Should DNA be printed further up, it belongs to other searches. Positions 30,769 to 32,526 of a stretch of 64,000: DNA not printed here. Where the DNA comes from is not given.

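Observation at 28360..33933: Flagellar-linked decarboxylase + ATP-grasp + PLP-fold operon: candidate undescribed amine-conjugate pathway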

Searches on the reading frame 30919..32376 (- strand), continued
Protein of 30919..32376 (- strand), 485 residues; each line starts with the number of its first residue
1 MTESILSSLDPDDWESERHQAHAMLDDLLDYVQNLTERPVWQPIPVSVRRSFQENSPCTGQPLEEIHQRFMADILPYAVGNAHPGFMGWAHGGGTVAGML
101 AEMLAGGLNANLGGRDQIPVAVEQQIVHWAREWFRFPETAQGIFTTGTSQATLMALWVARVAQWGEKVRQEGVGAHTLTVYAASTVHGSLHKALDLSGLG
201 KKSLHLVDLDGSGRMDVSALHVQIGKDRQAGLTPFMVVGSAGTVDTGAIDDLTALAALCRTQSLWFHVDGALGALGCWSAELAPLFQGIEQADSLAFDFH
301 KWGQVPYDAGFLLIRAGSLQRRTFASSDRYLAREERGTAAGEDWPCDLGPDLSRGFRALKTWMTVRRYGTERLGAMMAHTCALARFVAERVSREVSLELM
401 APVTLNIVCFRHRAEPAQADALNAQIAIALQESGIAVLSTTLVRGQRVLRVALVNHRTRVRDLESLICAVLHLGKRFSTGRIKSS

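Call 68: find_related_loci(query=A3, collection=genome_contigs, flank=10000)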
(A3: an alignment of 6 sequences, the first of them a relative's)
Query A3 (417 aa) in genome_contigs; peptide patterns used: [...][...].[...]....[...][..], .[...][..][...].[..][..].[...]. (x = any residue, [..] = any of these).
599 stretches matched a pattern (row limit reached: there are more); 587 encode a relative of the query (tblastn E <= 1e-3); the best 80 are kept; 79 distinct loci.
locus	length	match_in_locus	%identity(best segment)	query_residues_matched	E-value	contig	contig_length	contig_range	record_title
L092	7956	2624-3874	79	1-417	0e+0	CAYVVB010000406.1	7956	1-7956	MAG TPA_asm: uncultured Bradyrhizobium sp. isolate binchicken_co84_141 genome assembly, contig: k141_696583, whole genom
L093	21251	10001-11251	74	1-417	0e+0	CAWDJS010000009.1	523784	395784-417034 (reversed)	MAG: uncultured Alphaproteobacteria bacterium isolate MFD06714.bin.1.234 genome assembly, contig: contig_19270, whole ge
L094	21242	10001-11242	73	1-417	0e+0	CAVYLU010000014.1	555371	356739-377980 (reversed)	MAG: uncultured Alphaproteobacteria bacterium isolate MFD05521.bin.1.8 genome assembly, contig: contig_3189, whole genom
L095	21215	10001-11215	73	1-405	0e+0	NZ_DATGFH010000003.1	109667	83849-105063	MAG: Bradyrhizobium sp. isolate SMAG_U9723 k141_1030757, whole genome shotgun sequence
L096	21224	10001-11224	73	10-417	0e+0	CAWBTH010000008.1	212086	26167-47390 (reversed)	MAG: uncultured Alphaproteobacteria bacterium isolate MFD04580.bin.3.183 genome assembly, contig: contig_14600, whole ge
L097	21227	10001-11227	72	6-417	0e+0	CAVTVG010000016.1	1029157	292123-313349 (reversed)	MAG: uncultured Alphaproteobacteria bacterium isolate MFD09368.bin.1.178 genome assembly, contig: contig_6399, whole gen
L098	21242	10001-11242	73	4-417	0e+0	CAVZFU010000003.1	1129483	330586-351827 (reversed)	MAG: uncultured Alphaproteobacteria bacterium isolate MFD05513.bin.1.78 genome assembly, contig: contig_2448, whole geno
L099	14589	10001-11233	72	1-417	0e+0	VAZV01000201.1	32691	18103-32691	MAG: Alphaproteobacteria bacterium isolate AP_17 14_0919_09_20cm_scaffold_438, whole genome shotgun sequence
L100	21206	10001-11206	73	16-417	0e+0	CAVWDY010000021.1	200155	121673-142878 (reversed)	MAG: uncultured Alphaproteobacteria bacterium isolate MFD01299.bin.2.214 genome assembly, contig: contig_736, whole geno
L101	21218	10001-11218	70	9-414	0e+0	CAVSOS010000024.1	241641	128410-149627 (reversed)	MAG: uncultured proteobacterium isolate MFD03044.bin.2.50 genome assembly, contig: contig_36205, whole genome shotgun se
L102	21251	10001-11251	71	1-417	0e+0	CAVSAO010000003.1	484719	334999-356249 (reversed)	MAG: uncultured Alphaproteobacteria bacterium isolate MFD05705.bin.2.94 genome assembly, contig: contig_33928, whole gen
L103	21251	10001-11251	70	1-417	0e+0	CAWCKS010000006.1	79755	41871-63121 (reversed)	MAG: uncultured Alphaproteobacteria bacterium isolate MFD01872.bin.2.138 genome assembly, contig: contig_130290, whole g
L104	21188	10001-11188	73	17-412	0e+0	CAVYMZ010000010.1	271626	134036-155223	MAG: uncultured Alphaproteobacteria bacterium isolate MFD05705.bin.2.82 genome assembly, contig: contig_25786, whole gen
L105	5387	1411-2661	68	1-417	0e+0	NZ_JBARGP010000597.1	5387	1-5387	MAG: Bradyrhizobium sp. isolate MFD10145_ilm_asm_bin8 k127_52500, whole genome shotgun sequence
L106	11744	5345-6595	70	1-417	0e+0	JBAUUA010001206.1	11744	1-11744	MAG: Bradyrhizobium sp. isolate MFD05833_ilm_asm_bin8 k127_272395, whole genome shotgun sequence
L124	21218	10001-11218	67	12-417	0e+0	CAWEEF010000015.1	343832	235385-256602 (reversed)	MAG: uncultured Alphaproteobacteria bacterium isolate MFD01213.bin.1.132 genome assembly, contig: contig_4191, whole gen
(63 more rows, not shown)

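Call 71: search_solved_structures(query=window:30919-32376:-, max_evalue=1e-40, show_alignments=5)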
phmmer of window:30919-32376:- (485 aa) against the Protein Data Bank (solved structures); distinct sequences matched with E-value up to 1e-40: 12.
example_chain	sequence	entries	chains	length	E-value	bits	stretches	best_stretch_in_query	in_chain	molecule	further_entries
4obu_E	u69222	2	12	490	4.3e-59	204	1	55-478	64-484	Pyridoxal-dependent decarboxylase domain protein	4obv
2qma_A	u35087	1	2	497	4.4e-52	180.9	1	73-470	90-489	Diaminobutyrate-pyruvate transaminase and L-2,4-diaminobutyrate decarboxylase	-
6eei_A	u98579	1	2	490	3.7e-50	174.5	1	9-455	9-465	Tyrosine decarboxylase 1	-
5o5c_A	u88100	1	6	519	3e-48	168.3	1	61-477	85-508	Putative decarboxylase involved in desferrioxamine biosynthesis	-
7xin_A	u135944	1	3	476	1e-47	166.5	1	17-464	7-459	DOPA decarboxylase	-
6liu_A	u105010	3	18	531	3.4e-44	154.9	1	10-412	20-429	Tyrosine/DOPA decarboxylase 2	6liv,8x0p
6eem_A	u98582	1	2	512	1.9e-43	152.4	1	8-414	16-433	Tyrosine/dopa decarboxylase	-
6eew_A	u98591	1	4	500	5.3e-43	150.9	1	4-458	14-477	Aromatic-L-amino-acid decarboxylase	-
8x0o_A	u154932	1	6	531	5.9e-43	150.8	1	10-412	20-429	Tyrosine/DOPA decarboxylase 2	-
4rit_B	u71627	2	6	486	1.2e-42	149.7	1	34-461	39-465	Pyridoxal-dependent decarboxylase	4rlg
4riz_A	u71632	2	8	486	3.8e-42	148.1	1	34-461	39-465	Pyridoxal-dependent decarboxylase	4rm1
4rj0_B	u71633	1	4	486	5.6e-42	147.6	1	34-461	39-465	Pyridoxal-dependent decarboxylase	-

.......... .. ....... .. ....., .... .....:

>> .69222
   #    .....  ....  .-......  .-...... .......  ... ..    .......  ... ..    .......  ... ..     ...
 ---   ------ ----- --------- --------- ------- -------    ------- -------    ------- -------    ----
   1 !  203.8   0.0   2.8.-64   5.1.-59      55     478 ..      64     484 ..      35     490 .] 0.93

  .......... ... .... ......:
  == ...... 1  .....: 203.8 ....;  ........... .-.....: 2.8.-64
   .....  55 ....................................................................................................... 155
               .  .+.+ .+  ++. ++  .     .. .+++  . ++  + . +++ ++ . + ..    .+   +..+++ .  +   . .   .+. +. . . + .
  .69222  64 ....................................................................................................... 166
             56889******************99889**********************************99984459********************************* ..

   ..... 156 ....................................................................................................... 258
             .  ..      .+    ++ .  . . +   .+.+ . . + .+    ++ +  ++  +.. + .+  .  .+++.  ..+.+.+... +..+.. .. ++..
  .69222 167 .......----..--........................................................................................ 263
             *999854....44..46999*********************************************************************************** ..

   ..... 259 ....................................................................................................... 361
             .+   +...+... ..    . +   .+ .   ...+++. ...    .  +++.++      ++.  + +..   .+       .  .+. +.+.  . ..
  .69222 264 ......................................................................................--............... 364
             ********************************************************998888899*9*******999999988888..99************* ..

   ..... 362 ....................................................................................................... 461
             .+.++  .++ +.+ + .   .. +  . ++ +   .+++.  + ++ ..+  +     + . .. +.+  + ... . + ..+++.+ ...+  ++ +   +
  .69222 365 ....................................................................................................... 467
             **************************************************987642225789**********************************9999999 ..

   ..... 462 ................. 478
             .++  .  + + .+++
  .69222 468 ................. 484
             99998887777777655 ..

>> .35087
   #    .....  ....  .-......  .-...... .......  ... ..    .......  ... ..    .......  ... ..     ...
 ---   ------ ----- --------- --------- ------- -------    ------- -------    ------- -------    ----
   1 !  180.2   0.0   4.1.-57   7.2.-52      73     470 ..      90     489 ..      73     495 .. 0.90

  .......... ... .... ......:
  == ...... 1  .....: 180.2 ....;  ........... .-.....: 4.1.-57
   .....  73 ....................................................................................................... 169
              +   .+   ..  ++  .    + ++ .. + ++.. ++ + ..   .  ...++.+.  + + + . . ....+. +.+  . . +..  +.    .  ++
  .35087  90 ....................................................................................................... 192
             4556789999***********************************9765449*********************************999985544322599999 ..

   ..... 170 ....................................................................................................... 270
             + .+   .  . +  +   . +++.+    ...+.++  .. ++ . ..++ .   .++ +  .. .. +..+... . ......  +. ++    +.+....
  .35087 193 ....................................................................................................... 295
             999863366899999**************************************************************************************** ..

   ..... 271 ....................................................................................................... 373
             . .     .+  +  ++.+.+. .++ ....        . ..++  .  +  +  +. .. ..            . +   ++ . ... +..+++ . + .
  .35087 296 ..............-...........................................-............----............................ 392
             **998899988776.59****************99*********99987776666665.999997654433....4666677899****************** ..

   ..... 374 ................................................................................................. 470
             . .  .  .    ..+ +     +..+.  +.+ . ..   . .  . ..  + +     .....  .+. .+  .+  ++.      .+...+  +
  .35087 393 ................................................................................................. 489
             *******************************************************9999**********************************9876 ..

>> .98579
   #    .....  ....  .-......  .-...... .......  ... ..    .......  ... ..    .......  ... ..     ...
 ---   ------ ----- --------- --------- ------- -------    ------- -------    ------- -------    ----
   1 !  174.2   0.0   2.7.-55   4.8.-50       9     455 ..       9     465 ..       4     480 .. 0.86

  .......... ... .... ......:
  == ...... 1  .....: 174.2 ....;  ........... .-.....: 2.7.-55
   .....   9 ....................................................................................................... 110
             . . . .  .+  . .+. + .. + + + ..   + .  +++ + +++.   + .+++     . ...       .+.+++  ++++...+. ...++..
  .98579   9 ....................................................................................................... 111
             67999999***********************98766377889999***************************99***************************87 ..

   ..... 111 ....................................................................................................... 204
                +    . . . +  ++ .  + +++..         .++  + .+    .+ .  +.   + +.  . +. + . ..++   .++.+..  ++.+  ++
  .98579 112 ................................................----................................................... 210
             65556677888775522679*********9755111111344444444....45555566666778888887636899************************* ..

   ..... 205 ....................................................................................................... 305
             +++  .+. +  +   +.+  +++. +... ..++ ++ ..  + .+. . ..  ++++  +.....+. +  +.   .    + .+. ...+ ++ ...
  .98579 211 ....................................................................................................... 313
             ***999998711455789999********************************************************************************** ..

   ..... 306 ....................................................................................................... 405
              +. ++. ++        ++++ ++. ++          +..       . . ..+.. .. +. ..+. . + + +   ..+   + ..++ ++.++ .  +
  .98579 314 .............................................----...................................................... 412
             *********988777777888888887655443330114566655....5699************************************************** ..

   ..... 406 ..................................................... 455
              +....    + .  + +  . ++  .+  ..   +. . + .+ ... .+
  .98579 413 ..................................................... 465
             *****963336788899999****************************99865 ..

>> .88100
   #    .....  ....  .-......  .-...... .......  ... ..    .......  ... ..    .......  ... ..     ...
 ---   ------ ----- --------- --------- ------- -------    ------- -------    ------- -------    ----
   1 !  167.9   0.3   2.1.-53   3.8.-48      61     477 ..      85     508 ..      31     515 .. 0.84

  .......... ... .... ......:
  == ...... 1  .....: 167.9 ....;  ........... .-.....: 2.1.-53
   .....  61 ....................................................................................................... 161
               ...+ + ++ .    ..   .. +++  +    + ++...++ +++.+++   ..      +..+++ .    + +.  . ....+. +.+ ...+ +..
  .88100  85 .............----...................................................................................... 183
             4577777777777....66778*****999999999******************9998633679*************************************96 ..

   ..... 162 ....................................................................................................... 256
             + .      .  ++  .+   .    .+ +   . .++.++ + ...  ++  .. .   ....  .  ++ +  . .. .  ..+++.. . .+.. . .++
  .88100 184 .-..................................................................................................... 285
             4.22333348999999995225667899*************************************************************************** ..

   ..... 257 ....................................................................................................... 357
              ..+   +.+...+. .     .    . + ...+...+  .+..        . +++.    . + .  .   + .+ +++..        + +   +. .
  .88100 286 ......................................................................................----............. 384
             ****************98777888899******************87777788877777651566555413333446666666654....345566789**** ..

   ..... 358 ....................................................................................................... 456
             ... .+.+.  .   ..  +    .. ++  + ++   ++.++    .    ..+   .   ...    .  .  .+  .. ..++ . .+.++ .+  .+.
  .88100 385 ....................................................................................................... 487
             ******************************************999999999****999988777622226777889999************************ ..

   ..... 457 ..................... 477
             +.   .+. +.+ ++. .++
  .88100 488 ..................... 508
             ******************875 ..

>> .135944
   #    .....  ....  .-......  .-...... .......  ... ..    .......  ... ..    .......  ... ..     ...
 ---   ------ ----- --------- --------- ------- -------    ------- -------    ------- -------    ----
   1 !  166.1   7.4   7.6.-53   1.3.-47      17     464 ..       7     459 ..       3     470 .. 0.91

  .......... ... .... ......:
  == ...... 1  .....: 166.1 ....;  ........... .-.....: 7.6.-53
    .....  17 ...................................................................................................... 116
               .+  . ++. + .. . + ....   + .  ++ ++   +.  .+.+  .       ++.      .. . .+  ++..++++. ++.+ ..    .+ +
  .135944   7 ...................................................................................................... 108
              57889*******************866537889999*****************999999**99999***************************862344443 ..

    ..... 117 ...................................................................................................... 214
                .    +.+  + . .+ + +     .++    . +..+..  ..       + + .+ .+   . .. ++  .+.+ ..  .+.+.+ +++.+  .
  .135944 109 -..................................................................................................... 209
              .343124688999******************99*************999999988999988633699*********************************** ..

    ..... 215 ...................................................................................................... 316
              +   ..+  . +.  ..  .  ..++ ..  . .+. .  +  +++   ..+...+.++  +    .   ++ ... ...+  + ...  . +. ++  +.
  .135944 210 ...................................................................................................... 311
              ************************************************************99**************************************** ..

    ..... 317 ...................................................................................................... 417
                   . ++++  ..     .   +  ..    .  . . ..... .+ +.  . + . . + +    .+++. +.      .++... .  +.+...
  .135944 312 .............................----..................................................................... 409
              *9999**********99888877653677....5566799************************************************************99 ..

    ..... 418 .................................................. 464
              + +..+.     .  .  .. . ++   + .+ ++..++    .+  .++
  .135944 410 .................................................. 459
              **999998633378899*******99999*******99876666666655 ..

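Call 84: search_solved_structures(query=L091:6328-7110:+, max_evalue=10, show_alignments=2)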
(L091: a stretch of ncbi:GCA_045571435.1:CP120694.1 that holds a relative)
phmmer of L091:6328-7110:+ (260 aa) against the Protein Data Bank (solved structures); distinct sequences matched with E-value up to 10: 4.
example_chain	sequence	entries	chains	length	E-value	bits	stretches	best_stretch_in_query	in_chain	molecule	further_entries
6ba6_A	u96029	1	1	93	0.38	13.4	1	163-208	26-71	Talin-1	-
2kc1_A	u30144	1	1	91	0.39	13.4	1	164-208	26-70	MKIAA1027 protein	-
2kma_A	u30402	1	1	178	0.93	12.1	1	164-208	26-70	Talin 1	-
4ni3_A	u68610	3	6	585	1.1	11.9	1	98-134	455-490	Alpha-fucosidase GH29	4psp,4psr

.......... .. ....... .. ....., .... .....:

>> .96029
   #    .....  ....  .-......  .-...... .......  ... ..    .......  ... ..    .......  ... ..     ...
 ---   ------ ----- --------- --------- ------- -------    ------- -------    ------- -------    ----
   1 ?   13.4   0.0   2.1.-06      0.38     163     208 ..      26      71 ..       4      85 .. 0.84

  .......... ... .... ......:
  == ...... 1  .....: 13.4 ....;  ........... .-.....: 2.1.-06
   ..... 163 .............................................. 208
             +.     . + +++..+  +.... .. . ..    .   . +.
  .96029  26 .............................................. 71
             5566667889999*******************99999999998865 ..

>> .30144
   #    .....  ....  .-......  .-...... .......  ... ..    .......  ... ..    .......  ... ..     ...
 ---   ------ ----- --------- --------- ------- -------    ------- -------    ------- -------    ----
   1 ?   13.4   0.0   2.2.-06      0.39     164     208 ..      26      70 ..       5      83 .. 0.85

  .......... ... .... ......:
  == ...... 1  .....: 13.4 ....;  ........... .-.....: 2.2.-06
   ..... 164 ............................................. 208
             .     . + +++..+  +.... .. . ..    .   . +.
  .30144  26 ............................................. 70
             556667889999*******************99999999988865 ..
